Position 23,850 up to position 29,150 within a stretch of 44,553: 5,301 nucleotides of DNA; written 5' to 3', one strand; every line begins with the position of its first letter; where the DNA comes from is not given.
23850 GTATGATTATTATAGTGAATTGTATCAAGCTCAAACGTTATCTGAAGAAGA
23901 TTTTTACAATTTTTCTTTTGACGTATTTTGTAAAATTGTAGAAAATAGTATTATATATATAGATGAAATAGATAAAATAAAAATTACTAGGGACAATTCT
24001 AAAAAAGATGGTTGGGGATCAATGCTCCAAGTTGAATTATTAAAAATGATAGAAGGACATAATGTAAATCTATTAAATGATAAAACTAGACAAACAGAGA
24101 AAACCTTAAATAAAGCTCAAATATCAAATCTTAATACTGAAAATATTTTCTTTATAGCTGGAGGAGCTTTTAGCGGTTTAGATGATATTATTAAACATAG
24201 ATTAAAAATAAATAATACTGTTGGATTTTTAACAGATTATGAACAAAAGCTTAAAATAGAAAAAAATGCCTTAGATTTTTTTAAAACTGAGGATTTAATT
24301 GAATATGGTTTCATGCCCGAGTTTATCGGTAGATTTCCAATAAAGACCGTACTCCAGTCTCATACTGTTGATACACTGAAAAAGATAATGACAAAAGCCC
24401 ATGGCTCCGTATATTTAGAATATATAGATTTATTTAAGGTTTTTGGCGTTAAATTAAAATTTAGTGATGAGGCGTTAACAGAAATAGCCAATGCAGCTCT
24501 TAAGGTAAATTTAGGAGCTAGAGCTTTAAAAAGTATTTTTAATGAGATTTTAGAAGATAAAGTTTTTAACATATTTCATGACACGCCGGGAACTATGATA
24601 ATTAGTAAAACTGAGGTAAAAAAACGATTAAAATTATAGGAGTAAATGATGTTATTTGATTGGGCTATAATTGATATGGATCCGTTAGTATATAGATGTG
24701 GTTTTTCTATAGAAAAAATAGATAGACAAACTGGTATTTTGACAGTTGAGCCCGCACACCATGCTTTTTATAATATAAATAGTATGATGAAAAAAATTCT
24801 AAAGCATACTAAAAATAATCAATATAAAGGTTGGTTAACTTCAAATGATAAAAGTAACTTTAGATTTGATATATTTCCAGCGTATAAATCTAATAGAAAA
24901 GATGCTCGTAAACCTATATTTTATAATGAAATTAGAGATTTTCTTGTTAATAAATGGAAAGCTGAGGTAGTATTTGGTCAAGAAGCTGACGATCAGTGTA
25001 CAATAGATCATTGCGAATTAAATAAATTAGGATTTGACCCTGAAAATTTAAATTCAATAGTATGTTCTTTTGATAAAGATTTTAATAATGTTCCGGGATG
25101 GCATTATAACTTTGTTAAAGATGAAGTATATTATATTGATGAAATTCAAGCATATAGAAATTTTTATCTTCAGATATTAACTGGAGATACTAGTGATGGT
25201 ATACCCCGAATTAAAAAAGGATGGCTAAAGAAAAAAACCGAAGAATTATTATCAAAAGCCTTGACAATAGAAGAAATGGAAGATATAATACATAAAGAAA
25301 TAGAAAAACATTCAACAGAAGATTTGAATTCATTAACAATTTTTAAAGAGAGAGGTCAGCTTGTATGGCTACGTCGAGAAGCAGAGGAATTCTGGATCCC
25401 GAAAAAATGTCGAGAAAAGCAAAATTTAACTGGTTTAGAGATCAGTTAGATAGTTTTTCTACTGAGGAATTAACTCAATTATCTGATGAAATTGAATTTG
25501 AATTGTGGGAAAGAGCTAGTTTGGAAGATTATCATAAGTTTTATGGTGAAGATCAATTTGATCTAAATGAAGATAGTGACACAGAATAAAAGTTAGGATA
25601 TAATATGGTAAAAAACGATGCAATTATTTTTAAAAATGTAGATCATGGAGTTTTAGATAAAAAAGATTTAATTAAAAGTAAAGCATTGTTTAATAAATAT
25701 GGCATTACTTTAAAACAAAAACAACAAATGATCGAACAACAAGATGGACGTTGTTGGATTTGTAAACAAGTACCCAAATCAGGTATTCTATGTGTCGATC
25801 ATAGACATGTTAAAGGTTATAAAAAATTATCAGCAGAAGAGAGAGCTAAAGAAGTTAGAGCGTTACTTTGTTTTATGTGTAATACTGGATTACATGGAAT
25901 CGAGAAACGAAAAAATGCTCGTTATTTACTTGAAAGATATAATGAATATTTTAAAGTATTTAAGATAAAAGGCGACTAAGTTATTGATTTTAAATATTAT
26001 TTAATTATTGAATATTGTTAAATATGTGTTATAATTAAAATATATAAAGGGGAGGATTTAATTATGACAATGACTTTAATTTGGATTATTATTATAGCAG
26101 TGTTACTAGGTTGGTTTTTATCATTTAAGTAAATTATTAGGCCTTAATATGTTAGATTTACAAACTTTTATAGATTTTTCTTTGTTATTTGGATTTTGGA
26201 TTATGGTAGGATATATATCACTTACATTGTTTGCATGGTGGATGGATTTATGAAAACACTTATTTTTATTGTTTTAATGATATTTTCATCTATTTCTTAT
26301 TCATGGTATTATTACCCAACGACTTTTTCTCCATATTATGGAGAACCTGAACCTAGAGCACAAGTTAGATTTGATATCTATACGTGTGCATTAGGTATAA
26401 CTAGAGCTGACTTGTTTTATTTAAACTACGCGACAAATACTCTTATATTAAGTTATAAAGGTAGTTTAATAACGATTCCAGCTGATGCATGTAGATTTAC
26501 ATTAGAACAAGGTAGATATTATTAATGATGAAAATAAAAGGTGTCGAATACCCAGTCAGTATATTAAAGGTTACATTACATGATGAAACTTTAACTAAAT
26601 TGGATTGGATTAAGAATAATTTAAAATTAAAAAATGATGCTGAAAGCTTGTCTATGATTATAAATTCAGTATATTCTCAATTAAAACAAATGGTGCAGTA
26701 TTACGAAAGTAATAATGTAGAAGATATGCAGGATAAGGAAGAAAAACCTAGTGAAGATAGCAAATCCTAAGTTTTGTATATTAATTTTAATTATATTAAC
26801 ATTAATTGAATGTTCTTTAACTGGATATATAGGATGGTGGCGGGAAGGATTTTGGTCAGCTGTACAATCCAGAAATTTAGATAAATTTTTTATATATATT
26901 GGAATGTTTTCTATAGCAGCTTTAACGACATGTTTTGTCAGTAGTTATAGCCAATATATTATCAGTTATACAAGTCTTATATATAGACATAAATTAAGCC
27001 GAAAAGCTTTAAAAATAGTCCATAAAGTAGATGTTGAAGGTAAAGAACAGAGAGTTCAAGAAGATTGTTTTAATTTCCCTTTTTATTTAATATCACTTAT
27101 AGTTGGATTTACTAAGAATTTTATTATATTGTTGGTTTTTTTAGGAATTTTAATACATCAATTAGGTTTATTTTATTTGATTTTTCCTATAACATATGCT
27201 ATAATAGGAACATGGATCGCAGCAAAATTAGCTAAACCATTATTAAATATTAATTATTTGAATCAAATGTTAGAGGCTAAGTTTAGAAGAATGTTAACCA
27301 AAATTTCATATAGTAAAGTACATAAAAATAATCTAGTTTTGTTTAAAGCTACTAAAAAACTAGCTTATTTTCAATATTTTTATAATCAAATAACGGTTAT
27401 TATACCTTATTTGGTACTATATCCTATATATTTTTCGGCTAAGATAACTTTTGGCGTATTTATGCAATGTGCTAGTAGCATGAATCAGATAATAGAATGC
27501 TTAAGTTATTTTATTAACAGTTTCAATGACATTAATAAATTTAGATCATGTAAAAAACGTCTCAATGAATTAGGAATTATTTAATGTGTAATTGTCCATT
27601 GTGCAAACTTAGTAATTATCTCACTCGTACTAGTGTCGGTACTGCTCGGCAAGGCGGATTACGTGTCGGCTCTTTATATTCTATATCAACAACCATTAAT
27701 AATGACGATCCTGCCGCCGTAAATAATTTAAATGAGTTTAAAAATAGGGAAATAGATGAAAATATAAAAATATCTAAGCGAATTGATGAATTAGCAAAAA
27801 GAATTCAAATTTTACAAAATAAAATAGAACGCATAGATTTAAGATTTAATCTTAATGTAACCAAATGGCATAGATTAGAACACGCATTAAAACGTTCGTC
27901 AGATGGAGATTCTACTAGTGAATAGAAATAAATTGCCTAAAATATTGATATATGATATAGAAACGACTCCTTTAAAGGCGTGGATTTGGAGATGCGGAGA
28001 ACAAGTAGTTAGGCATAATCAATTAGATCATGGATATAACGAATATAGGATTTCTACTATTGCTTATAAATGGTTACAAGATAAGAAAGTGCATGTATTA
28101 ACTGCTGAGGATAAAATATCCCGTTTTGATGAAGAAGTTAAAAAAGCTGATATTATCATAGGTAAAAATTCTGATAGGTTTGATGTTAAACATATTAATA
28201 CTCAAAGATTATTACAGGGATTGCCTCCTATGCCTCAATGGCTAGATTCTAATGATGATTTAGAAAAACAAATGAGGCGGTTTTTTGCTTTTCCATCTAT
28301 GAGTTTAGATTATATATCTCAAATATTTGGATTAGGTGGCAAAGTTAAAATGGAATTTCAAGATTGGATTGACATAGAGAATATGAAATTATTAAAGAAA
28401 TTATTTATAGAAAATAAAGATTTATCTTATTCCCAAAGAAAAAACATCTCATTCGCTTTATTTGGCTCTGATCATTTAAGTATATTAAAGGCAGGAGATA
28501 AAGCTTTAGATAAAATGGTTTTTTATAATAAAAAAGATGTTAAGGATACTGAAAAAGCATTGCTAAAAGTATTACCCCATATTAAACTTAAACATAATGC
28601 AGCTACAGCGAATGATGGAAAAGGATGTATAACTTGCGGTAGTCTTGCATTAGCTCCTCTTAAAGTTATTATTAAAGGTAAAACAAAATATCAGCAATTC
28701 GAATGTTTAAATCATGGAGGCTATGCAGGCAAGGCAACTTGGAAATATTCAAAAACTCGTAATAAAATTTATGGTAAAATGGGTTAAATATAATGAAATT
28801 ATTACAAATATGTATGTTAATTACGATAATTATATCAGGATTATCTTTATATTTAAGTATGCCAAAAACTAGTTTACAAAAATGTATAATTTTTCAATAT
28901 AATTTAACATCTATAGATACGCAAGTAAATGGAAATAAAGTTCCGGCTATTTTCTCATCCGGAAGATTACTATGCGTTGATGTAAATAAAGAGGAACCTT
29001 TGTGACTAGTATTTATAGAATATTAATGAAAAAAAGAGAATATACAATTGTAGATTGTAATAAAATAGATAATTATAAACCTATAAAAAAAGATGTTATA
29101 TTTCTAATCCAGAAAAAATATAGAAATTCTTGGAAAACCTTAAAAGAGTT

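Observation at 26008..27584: Operon of tiny membrane/secreted peptides ending in a truncated SbmA/BacA-like transporter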

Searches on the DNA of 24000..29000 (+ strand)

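Call 5: search_dna_similar(query=window:24000-29000:+, collection=phages, mode=near)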
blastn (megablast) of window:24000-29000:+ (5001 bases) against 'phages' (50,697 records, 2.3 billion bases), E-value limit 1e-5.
No match.

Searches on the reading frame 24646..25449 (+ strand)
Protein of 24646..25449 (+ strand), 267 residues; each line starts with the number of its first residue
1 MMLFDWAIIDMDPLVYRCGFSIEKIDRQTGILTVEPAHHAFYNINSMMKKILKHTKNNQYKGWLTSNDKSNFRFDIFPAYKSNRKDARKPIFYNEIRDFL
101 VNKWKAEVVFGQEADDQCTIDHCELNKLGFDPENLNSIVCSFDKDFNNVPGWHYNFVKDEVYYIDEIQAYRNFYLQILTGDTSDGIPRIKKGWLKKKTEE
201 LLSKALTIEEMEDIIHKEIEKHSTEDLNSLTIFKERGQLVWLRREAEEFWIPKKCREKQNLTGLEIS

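Call 4: search_protein_families(library=pfam, proteins=[window:24646-25449:+], max_evalue=1)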
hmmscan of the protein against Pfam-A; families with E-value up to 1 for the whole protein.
window:24646-25449:+ (267 aa): 3 families
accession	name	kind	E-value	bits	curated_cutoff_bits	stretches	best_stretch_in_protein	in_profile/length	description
PF02739.22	5_3_exonuc_N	-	2.4e-07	31.1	34.3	1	7-149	3-137/164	5'-3' exonuclease, N-terminal resolvase-like domain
PF01367.25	5_3_exonuc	-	0.0049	17.8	40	1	175-225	9-58/97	5'-3' exonuclease, C-terminal SAM fold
PF13585.12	CHU_C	-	0.013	16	27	1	219-255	20-56/86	CHU_C Type IX secretion signal domain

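Call 7: search_protein_families(library=phrogs, proteins=[window:24646-25449:+], max_evalue=0.01)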
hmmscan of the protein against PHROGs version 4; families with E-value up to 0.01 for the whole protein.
window:24646-25449:+ (267 aa): 2 families
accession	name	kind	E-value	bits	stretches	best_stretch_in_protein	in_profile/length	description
phrog_107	-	DNA, RNA and nucleotide metabolism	6.4e-48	165.2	1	7-253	122-375/542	exonuclease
phrog_23730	-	unknown function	0.0066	17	0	133-235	68-166/173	-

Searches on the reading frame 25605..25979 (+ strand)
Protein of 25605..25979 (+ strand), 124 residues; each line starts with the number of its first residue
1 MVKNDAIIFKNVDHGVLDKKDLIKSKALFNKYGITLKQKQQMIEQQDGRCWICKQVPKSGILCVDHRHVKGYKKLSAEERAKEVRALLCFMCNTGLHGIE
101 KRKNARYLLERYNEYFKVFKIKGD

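Call 4: search_protein_families(library=pfam, proteins=[window:25605-25979:+], max_evalue=1)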
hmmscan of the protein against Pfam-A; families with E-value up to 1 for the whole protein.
window:25605-25979:+ (124 aa): 1 family
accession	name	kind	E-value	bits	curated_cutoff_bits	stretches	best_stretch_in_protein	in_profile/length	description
PF02945.21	Endonuclease_7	-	2.4e-14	53.4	23.6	1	29-115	5-79/82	Recombination endonuclease VII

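Call 7: search_protein_families(library=phrogs, proteins=[window:25605-25979:+], max_evalue=0.01)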
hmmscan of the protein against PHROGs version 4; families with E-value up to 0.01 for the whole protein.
window:25605-25979:+ (124 aa): 6 families
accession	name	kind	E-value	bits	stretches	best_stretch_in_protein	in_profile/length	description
phrog_2914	-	DNA, RNA and nucleotide metabolism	1.8e-19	71.2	1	22-115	70-158/190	endonuclease VII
phrog_2633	-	DNA, RNA and nucleotide metabolism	1.6e-16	61.7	1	23-104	58-127/142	endonuclease VII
phrog_307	-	DNA, RNA and nucleotide metabolism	8.6e-15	56.6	1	26-96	99-159/334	endonuclease VII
phrog_423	-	DNA, RNA and nucleotide metabolism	1.3e-08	35.9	1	38-112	14-79/159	endonuclease VII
phrog_1035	-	DNA, RNA and nucleotide metabolism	0.001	20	1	28-116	140-230/271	endonuclease VII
phrog_1271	-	DNA, RNA and nucleotide metabolism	0.0011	19.4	1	32-106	250-325/361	HNH endonuclease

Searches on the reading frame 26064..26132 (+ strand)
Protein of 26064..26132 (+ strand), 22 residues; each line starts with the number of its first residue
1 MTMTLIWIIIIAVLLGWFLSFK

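Call 4: search_protein_families(library=pfam, proteins=[window:26064-26132:+], max_evalue=1)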
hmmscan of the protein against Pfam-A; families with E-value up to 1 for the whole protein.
window:26064-26132:+ (22 aa): 0 families

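Call 7: search_protein_families(library=phrogs, proteins=[window:26064-26132:+], max_evalue=0.01)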
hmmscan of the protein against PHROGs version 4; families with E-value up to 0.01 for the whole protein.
window:26064-26132:+ (22 aa): 0 families

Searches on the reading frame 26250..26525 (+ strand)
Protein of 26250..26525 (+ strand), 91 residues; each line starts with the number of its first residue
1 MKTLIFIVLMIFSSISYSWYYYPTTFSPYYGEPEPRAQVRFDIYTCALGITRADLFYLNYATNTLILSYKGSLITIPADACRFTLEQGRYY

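Call 4: search_protein_families(library=pfam, proteins=[window:26250-26525:+], max_evalue=1)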
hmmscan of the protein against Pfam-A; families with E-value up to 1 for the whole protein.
window:26250-26525:+ (91 aa): 0 families

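Call 7: search_protein_families(library=phrogs, proteins=[window:26250-26525:+], max_evalue=0.01)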
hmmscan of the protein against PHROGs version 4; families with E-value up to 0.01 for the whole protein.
window:26250-26525:+ (91 aa): 0 families

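Call 8: search_protein_families(library=ncbifam, proteins=[window:26250-26525:+], max_evalue=0.1)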
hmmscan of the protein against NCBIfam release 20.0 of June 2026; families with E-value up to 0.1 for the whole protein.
window:26250-26525:+ (91 aa): 0 families

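Call 53: find_homologous_proteins(query=window:26250-26525:+, max_evalue=0.01)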
Query window:26250-26525:+ (91 aa): 2 proteins with E <= 0.01 among 3 candidates.
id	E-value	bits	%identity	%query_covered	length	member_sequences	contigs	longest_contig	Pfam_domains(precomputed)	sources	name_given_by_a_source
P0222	2.4e-54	199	100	100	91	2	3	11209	-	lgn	-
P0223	3.5e-22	96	65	69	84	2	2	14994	-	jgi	-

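Call 54: find_encoding_contigs(protein=P0223, flank=5000, max_places=3)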
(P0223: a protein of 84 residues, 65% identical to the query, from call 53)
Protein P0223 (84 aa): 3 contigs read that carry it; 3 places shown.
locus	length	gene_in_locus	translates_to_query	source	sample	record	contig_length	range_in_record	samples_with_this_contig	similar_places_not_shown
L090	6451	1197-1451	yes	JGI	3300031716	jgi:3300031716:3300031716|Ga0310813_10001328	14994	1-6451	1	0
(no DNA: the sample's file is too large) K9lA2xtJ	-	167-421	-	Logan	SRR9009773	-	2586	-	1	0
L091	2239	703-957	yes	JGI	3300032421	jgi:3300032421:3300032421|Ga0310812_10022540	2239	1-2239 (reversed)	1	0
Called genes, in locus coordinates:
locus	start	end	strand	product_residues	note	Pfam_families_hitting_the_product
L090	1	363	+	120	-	?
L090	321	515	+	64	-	-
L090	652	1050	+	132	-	PF02945:Endonuclease_7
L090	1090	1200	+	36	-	-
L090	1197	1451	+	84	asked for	-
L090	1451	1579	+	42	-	-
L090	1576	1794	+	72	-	-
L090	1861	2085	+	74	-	-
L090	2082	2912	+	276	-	PF05992:SbmA_BacA, PF06472:ABC_membrane_2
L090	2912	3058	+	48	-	-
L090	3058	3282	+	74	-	-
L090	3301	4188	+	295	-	-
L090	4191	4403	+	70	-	-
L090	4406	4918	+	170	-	PF18909:dGTP_diPhyd_N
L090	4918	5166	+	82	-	PF21840:DUF6899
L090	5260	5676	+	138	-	PF09152:DUF1937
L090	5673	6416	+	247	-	PF00089:Trypsin (weak), PF13365:Trypsin_2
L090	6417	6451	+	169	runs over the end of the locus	PF01832:Glucosaminidase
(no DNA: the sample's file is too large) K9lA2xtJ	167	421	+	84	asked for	-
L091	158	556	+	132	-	PF02945:Endonuclease_7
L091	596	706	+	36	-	-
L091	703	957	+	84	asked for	-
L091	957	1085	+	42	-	-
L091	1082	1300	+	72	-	-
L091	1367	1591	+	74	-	-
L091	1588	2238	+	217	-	?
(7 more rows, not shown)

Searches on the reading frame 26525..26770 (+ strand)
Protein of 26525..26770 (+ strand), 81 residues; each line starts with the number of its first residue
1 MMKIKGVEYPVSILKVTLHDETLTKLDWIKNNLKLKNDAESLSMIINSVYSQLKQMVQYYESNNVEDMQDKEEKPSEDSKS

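Call 4: search_protein_families(library=pfam, proteins=[window:26525-26770:+], max_evalue=1)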
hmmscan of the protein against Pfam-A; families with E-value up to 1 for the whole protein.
window:26525-26770:+ (81 aa): 2 families
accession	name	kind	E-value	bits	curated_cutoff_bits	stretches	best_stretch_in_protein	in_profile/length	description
PF10737.14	GerPC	-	0.0071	16.8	22.4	1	18-74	91-147/174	Spore germination protein GerPC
PF07798.16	CCDC90-like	-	0.012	15.9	33.5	1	19-78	28-87/175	Coiled-coil domain-containing protein 90-like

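Call 7: search_protein_families(library=phrogs, proteins=[window:26525-26770:+], max_evalue=0.01)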
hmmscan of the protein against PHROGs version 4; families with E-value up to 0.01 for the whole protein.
window:26525-26770:+ (81 aa): 0 families

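Call 8: search_protein_families(library=ncbifam, proteins=[window:26525-26770:+], max_evalue=0.1)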
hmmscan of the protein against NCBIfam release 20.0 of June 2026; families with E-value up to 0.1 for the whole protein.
window:26525-26770:+ (81 aa): 0 families

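Call 59: find_homologous_proteins(query=window:26525-26770:+, max_evalue=0.01)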
Query window:26525-26770:+ (81 aa): 2 proteins with E <= 0.01 among 2 candidates.
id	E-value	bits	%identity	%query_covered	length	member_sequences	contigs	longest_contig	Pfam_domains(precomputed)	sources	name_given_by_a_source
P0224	1.5e-43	163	100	100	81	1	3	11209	-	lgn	-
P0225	6.5e-43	161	100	99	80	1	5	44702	-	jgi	jgi:hypothetical protein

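Call 61: search_solved_structures(query=A3, max_evalue=10)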
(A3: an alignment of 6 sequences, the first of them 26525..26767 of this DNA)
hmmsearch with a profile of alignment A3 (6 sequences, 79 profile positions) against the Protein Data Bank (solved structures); distinct sequences matched with E-value up to 10: 15.
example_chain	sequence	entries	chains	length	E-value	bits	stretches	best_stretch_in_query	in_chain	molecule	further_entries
3k4x_A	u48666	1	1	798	0.21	14.9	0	26-49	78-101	Proliferating cell nuclear antigen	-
2w2d_B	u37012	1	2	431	0.75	13.2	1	21-72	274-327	BOTULINUM NEUROTOXIN A HEAVY CHAIN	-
2o6s_A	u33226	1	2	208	1.8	12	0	18-59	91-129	Variable lymphocyte receptor B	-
6ui1_A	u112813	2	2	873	2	11.8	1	21-72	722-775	BoNT/A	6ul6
3zus_A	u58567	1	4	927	2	11.8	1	21-72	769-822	BOTULINUM NEUROTOXIN TYPE A, SYNAPTOSOMAL-ASSOCIATED PROTEIN 23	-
3zur_A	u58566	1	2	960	2.4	11.6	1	21-72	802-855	BOTULINUM NEUROTOXIN TYPE A, SYNAPTOSOMAL-ASSOCIATED PROTEIN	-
9arl_A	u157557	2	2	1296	2.7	11.4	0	21-72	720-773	Botulinum neurotoxin type A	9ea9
3v0a_A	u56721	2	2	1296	2.7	11.4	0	21-72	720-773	BoNT/A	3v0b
9ney_A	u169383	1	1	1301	2.7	11.4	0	21-72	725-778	Botulinum neurotoxin type A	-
2nyy_A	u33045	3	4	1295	2.7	11.4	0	21-72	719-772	Botulinum neurotoxin type A | PROTEIN (BOTULINUM NEUROTOXIN TYPE A)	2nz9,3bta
9gkq_A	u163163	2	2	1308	2.8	11.4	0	21-72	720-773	Botulinum neurotoxin type A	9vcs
3v0c_A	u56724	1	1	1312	2.8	11.4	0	21-72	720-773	BoNT/A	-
9f25_A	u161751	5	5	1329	2.8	11.3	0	21-72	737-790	Botulinum neurotoxin type A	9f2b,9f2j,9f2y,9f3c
6mhj_A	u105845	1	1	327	3.2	11.1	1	21-72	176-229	Botulinum neurotoxin type A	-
6dkk_A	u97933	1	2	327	3.2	11.1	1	21-72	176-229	Botulinum neurotoxin type A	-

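Call 66: predict_structure(protein=window:26525-26767:+)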
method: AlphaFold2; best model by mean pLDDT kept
length: 81 residues; sequences in the alignment: 1
mean_pLDDT: 64.7   pTM: 0.35
mean pLDDT of the five models: 64.7, 59.1, 57.7, 56.1, 55.9
residues with pLDDT >= 90: 0; 70-90: 24; 50-70: 51; < 50: 6
segments of 3 or more residues with pLDDT < 50: 73-75
pLDDT, mean of each block of 10 residues (from residue 1): 65 64 69 64 76 73 56 52 50
secondary structure, 60 per line:
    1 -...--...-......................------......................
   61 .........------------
elements in order: E2-4 E7-9 H11-32 H39-69
